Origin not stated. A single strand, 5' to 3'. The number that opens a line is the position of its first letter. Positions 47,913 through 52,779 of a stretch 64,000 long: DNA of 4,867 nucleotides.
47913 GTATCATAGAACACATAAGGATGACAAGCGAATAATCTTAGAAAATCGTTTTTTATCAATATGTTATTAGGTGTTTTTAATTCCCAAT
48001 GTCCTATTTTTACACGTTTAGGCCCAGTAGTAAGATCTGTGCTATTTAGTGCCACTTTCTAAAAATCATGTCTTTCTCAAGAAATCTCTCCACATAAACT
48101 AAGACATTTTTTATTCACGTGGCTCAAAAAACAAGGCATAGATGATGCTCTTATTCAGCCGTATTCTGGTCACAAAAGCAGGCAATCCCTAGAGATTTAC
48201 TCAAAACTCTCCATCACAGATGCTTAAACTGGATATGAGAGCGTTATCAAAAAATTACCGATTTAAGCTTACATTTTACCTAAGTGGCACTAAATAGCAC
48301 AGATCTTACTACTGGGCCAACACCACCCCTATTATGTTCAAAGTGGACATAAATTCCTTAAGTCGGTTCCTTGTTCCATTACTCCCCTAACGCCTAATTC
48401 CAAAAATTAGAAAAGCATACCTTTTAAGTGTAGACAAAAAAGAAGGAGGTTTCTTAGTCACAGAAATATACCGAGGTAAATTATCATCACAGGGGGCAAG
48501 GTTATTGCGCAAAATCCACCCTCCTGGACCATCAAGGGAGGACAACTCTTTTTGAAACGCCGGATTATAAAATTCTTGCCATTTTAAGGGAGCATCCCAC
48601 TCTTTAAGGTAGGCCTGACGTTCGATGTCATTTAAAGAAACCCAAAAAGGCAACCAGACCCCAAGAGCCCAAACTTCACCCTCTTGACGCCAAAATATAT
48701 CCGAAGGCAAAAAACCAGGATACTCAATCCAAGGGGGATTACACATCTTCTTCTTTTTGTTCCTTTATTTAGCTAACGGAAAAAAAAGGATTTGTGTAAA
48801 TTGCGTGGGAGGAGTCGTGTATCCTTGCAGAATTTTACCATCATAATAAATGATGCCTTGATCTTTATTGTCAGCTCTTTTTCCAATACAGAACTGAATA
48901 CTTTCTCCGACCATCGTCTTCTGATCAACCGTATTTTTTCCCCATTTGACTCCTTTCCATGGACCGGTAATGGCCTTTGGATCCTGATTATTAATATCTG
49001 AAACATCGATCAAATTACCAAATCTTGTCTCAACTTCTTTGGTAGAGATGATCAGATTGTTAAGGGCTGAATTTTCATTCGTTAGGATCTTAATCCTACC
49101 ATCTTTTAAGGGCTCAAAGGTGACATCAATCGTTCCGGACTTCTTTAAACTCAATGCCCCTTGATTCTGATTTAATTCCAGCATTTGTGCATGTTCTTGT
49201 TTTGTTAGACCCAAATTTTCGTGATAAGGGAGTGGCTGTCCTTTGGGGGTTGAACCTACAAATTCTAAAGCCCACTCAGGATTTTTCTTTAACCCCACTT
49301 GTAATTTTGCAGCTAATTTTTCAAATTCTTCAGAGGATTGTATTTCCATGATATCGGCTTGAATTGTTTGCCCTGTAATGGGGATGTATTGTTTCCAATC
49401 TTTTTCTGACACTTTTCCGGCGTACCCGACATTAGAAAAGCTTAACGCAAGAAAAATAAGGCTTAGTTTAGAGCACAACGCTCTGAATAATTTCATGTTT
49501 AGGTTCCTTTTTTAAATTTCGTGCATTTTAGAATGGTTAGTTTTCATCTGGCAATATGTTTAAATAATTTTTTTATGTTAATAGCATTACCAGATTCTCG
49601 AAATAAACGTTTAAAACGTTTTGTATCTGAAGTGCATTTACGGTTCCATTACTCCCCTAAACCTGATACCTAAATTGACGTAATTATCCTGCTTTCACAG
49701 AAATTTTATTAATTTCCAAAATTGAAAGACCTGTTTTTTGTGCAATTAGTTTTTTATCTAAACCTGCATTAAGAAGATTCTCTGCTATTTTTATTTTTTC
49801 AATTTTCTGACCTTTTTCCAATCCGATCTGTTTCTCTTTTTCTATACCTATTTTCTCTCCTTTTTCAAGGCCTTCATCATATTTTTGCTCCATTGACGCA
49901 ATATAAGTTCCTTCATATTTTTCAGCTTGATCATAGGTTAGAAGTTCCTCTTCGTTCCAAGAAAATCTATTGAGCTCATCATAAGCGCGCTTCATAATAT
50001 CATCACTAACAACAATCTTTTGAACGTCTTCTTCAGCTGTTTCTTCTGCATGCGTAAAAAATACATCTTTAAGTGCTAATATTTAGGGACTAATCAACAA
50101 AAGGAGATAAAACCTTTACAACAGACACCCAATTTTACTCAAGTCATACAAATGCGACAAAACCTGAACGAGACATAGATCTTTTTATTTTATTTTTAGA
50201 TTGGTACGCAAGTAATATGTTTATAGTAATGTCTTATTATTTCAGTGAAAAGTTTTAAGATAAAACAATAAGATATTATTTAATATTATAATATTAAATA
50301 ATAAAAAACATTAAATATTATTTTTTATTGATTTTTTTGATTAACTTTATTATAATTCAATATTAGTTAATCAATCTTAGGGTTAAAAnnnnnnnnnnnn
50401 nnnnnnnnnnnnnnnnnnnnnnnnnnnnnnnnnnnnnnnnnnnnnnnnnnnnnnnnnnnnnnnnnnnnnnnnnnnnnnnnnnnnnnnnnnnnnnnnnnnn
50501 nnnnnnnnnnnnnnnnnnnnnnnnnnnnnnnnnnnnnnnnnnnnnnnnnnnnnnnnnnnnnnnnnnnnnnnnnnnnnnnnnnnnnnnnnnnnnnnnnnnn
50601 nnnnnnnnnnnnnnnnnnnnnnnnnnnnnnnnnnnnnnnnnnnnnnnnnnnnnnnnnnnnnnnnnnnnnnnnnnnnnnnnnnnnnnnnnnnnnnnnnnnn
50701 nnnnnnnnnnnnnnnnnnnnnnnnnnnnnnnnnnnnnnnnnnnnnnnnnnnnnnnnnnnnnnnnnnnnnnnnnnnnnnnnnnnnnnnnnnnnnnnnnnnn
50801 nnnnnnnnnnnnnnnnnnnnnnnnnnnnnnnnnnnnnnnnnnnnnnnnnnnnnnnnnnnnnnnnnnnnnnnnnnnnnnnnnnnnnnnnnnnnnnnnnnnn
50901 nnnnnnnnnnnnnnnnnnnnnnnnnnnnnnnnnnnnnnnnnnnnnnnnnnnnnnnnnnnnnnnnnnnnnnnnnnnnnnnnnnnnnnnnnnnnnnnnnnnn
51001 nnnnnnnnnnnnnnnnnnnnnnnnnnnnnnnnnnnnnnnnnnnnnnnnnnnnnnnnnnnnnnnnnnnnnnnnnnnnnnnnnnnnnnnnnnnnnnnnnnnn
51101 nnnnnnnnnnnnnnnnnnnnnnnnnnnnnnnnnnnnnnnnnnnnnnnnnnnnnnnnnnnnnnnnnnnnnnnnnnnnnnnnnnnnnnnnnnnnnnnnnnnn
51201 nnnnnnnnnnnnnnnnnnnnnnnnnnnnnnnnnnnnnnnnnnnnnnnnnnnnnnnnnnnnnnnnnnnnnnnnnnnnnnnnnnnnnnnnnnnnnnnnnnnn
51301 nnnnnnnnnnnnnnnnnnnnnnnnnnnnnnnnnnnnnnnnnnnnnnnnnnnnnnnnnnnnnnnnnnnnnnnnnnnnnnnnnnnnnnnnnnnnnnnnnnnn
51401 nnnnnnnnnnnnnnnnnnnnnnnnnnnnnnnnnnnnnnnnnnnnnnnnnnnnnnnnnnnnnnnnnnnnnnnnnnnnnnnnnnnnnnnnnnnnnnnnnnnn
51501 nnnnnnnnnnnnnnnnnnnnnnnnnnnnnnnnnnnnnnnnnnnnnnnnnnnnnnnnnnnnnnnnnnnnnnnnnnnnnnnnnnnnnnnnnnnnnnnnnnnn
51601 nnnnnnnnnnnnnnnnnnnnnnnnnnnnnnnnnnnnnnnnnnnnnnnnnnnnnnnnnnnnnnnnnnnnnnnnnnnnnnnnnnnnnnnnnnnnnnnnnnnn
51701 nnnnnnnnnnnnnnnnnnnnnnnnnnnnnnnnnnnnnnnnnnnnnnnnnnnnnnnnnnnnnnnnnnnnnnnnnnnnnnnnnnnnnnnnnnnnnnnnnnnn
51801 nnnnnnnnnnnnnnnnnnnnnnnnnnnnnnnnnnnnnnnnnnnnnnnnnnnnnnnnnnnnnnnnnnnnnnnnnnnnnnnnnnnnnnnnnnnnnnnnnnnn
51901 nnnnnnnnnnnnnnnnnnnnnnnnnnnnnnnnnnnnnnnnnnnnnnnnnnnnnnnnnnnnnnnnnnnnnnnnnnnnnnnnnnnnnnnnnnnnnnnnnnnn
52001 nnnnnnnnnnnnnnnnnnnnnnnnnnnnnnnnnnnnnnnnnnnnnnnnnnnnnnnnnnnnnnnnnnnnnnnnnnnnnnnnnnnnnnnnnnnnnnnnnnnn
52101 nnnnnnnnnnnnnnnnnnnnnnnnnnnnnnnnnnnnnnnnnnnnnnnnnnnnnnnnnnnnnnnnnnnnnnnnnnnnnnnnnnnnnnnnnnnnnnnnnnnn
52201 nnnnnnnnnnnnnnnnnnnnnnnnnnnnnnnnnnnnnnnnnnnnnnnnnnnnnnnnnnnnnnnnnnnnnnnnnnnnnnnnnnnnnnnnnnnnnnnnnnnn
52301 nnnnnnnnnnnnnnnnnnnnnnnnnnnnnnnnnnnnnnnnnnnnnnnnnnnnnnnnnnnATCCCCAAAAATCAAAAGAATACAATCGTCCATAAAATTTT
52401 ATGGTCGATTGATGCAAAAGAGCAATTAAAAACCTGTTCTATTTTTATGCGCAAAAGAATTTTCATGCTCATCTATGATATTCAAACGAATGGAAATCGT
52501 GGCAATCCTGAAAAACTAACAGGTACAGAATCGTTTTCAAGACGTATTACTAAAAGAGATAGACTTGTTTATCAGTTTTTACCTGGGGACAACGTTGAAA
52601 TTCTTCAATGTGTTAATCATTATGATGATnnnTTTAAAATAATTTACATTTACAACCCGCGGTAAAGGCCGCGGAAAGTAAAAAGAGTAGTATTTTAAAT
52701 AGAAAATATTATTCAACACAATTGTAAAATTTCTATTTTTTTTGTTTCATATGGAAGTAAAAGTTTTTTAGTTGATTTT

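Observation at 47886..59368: Tn3-family-derived composite with perfect 36-bp terminal IRs, nested internal IR copies and decayed tnpA/tnpR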

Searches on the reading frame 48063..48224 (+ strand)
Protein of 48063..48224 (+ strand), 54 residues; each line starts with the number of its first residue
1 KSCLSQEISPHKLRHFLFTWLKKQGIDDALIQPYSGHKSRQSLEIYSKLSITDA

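Call 71: search_protein_families(library=pfam, proteins=[window:48063-48224:+], max_evalue=1)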
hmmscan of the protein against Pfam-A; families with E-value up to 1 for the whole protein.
seq(54 aa): 1 family
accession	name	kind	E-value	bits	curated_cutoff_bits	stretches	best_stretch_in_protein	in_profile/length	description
PF00589.27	Phage_integrase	-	1.7e-09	38.2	27.1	1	5-49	124-168/172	Phage integrase family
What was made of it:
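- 48063..48227 (+): Tyrosine-recombinase (integrase) C-terminal fragment inside the hairpin 48016-48323. Phage_integrase positions 124-168 of 172, E 1.7e-9 (call 71).
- Checked: The integrase C-terminal fragment is at 48063-48227 (Phage_integrase positions 124-168 of 172, E 1.7e-9; call 71).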

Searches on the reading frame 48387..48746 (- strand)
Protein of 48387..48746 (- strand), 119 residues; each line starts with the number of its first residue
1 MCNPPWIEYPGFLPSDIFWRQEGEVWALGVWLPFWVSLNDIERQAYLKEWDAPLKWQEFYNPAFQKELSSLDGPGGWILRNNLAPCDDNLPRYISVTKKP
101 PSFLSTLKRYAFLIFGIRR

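Call 6: search_protein_families(library=pfam, proteins=[window:48387-48746:-], max_evalue=0.01)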
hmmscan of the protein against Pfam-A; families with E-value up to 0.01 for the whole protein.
window:48387-48746:- (119 aa): 0 families

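Call 68: search_protein_families(library=ncbifam, proteins=[window:48387-48746:-], max_evalue=0.001)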
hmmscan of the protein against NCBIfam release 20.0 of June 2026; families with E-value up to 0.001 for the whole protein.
window:48387-48746:- (119 aa): 0 families

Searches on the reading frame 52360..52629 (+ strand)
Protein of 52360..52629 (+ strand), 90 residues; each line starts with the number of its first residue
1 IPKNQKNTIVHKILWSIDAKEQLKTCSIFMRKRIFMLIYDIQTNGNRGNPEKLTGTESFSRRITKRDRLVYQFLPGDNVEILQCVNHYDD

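Call 89: search_solved_structures(query=window:52360-52629:+, max_evalue=1, show_alignments=2)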
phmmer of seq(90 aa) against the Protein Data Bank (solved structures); distinct sequences matched with E-value up to 1: 6.
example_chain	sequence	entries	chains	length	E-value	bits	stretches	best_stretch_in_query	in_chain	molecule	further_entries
8yxv_F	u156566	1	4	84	0.0038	20.5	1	31-88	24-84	Putative mRNA interferase YoeB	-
7bwf_A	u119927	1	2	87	0.0061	19.8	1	30-88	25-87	Addiction module antitoxin RelB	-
6l8e_E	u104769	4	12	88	0.007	19.7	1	30-88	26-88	YoeB toxin | YoeB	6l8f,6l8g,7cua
2a6q_E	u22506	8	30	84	0.026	17.8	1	31-88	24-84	Toxin yoeB | TOXIN OF THE YOEB-YEFM TOXIN-ANTITOXIN SYSTEM | Addiction module toxin, Txe/YoeB family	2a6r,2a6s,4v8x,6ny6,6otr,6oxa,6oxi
6n90_A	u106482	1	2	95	0.051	16.9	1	45-88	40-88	Uncharacterized protein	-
3oei_C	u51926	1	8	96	0.11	15.8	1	31-88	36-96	RelK (Toxin Rv3358)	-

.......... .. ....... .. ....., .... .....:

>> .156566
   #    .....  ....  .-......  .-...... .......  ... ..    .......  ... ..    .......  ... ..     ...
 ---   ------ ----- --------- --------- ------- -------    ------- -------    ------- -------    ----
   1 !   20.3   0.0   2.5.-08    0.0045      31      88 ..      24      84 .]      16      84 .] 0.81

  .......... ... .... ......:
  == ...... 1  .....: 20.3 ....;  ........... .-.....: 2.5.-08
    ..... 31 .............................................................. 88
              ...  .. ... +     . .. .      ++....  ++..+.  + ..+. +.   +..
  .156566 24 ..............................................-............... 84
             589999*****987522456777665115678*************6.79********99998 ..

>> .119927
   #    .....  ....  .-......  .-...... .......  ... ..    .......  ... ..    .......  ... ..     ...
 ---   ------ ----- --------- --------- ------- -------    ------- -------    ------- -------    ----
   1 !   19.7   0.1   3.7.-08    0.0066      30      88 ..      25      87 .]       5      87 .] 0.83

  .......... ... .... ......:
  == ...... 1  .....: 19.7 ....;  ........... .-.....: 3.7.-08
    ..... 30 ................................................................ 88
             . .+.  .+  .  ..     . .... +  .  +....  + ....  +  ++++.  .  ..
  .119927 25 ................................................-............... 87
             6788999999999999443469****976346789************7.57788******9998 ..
